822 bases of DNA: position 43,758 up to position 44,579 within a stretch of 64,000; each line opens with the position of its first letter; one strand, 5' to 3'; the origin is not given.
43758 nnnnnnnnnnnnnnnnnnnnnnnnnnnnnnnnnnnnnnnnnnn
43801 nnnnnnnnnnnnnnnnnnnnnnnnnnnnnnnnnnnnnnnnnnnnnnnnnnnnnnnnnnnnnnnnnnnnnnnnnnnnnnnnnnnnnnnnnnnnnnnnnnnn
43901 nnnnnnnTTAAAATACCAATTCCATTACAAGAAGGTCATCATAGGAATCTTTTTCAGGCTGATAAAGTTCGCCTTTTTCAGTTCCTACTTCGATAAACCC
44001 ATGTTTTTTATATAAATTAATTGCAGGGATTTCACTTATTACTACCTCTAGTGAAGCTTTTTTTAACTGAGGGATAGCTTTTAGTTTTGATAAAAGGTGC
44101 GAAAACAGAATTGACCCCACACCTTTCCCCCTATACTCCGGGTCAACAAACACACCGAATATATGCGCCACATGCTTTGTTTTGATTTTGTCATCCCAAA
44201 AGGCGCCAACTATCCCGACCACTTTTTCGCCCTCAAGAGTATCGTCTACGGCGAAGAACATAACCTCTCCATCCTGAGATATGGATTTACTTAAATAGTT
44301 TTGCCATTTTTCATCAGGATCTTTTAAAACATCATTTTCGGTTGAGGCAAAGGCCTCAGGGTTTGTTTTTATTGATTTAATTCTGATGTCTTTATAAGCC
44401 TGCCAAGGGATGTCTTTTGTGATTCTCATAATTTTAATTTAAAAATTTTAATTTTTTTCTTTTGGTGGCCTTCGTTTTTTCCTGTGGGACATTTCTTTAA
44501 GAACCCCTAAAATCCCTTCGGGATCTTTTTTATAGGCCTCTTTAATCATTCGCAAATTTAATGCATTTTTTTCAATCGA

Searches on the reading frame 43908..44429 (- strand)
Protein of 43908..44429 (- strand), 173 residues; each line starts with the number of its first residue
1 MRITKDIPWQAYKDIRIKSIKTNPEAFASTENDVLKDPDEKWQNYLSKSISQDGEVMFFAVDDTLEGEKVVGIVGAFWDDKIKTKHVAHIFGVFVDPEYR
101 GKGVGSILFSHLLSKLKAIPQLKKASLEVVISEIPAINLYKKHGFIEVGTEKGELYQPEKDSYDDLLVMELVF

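Call 35: search_protein_families(library=pfam, proteins=[window:43908-44429:-], max_evalue=0.001)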
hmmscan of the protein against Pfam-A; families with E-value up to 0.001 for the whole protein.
window:43908-44429:- (173 aa): 7 families
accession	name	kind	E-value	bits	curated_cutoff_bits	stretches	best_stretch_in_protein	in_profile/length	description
PF00583.31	Acetyltransf_1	-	1.4e-19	70.9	20.7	1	41-145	15-116/116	Acetyltransferase (GNAT) family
PF13508.13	Acetyltransf_7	-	3.1e-14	53.5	27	1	56-146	4-83/84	Acetyltransferase (GNAT) domain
PF13673.13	Acetyltransf_10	-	7e-11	42.6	23.6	1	45-152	16-114/128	Acetyltransferase (GNAT) domain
PF08445.16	FR47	-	3.9e-07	30.4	22.1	1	83-148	17-80/86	FR47-like protein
PF13420.13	Acetyltransf_4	-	3.6e-05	24.3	24.3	1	41-156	32-145/155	Acetyltransferase (GNAT) domain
PF13302.13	Acetyltransf_3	-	0.00033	21.8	25.4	1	21-145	19-137/138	Acetyltransferase (GNAT) domain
PF13527.13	Acetyltransf_9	-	0.00046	20.6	25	1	83-118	68-103/127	Acetyltransferase (GNAT) domain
